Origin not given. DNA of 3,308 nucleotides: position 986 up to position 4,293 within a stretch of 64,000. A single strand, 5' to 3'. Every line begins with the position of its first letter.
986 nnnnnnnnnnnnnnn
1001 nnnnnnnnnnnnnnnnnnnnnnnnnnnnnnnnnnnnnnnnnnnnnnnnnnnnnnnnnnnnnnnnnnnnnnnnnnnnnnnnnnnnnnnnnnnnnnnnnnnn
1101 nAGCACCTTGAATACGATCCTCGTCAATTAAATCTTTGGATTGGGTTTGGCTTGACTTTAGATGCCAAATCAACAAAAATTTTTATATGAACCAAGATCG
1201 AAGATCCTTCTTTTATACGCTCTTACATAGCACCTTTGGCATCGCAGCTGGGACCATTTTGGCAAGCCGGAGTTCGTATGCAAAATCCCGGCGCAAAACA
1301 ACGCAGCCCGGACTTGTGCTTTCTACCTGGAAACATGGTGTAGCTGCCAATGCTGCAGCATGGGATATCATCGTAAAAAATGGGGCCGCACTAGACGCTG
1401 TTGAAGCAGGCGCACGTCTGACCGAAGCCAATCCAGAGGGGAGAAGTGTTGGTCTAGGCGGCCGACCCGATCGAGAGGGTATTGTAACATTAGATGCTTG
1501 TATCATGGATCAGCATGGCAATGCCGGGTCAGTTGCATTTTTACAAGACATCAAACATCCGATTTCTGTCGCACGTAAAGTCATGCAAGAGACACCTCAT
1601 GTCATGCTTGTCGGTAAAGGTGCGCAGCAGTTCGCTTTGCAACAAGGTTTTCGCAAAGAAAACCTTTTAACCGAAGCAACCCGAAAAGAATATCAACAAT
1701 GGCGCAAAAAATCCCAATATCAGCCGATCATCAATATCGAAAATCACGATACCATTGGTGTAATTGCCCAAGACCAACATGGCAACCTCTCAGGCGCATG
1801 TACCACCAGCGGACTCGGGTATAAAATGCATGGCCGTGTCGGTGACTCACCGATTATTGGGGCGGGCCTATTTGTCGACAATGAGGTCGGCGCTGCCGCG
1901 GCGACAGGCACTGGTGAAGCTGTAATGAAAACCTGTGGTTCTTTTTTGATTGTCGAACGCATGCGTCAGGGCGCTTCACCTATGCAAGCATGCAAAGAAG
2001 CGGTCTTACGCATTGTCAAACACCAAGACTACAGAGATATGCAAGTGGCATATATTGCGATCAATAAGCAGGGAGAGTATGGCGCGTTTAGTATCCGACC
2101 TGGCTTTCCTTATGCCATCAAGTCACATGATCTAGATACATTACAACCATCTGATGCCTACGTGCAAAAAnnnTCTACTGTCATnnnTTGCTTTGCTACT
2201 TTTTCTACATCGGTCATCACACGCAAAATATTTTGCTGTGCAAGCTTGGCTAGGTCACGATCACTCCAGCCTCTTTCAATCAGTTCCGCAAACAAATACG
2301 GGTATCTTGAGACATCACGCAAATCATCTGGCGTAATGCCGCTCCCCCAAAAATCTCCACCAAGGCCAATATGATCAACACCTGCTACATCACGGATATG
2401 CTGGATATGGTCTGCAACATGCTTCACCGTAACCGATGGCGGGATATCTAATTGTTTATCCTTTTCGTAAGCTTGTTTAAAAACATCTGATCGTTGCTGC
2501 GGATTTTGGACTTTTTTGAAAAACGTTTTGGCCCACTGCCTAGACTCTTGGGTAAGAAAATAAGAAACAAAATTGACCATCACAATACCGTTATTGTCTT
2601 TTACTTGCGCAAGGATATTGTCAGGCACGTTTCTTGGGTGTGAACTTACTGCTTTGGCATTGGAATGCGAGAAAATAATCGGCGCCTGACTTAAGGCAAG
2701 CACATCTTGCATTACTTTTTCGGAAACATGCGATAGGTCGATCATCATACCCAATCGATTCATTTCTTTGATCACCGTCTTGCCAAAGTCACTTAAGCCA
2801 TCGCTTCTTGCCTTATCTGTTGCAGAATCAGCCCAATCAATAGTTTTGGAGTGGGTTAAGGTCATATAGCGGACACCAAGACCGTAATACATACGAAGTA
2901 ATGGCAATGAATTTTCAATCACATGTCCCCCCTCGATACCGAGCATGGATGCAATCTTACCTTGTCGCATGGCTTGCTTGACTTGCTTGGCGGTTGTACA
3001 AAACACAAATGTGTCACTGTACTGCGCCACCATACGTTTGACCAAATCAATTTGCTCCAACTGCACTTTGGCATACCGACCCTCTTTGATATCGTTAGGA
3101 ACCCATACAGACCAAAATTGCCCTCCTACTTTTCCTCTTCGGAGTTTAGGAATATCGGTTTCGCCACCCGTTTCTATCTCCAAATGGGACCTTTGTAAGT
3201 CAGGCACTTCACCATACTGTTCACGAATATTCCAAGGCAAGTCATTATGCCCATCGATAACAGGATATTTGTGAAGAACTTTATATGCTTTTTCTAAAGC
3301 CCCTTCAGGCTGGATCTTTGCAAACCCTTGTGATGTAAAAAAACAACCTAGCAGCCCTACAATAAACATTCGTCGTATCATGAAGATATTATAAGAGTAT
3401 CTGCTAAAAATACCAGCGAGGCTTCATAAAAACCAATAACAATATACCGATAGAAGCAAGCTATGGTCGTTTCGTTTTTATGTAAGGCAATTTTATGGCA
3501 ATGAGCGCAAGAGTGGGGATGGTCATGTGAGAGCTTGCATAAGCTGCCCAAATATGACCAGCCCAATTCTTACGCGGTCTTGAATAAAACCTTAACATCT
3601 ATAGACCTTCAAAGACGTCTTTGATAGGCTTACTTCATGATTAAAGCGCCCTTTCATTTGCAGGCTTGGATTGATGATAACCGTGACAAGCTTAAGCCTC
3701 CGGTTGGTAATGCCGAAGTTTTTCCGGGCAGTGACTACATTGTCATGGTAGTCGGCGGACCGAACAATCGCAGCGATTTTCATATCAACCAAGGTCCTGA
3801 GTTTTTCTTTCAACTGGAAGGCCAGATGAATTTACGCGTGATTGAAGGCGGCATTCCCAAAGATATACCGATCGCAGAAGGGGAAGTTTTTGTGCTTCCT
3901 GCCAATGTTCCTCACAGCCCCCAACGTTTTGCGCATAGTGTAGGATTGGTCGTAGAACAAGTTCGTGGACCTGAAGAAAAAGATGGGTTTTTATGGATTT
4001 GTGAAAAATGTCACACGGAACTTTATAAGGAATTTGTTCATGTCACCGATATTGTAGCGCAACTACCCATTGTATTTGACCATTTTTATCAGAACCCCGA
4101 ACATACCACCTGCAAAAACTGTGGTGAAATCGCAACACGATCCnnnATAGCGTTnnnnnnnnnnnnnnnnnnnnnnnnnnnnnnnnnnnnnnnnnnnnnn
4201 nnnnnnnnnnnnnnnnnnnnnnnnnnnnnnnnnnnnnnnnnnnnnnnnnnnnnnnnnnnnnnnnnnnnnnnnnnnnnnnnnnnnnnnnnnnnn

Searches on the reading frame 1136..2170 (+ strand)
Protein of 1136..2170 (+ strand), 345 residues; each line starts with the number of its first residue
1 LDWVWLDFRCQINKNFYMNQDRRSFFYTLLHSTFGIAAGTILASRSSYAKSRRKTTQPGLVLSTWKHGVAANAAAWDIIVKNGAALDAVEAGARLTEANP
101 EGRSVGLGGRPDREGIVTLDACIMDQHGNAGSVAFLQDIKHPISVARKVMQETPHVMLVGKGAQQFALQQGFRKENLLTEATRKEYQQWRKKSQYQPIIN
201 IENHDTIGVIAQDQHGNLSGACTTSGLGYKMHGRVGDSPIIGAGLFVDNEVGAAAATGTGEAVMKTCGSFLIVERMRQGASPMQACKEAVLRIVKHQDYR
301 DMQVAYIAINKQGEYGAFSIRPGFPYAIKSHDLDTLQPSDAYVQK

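Call 19: search_protein_families(library=pfam, proteins=[window:1136-2170:+], max_evalue=0.00001)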
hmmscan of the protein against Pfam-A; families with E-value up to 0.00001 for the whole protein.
window:1136-2170:+ (345 aa): 1 family
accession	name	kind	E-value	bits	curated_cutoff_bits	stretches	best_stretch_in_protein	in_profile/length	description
PF01112.23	Asparaginase_2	-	3.5e-69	233.7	27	1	71-317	29-286/309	Asparaginase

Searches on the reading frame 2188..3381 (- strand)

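Call 19: search_protein_families(library=pfam, proteins=[window:2188-3381:-], max_evalue=0.00001)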
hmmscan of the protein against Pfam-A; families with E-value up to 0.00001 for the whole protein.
window:2188-3381:- (398 aa): 1 family
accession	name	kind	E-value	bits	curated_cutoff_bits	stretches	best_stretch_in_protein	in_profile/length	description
PF01244.27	Peptidase_M19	-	7.4e-117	390.5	26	1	36-390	3-318/319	Membrane dipeptidase (Peptidase family M19)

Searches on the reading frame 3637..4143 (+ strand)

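Call 19: search_protein_families(library=pfam, proteins=[window:3637-4143:+], max_evalue=0.00001)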
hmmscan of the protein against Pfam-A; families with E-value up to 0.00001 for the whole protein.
window:3637-4143:+ (169 aa): 2 families
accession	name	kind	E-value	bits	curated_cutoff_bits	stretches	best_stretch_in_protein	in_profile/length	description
PF06052.18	3-HAO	-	4.2e-55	186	25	1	4-151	5-151/151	3-hydroxyanthranilic acid dioxygenase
PF07883.17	Cupin_2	-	2.1e-06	27.8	27.2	1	42-95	7-56/70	Cupin domain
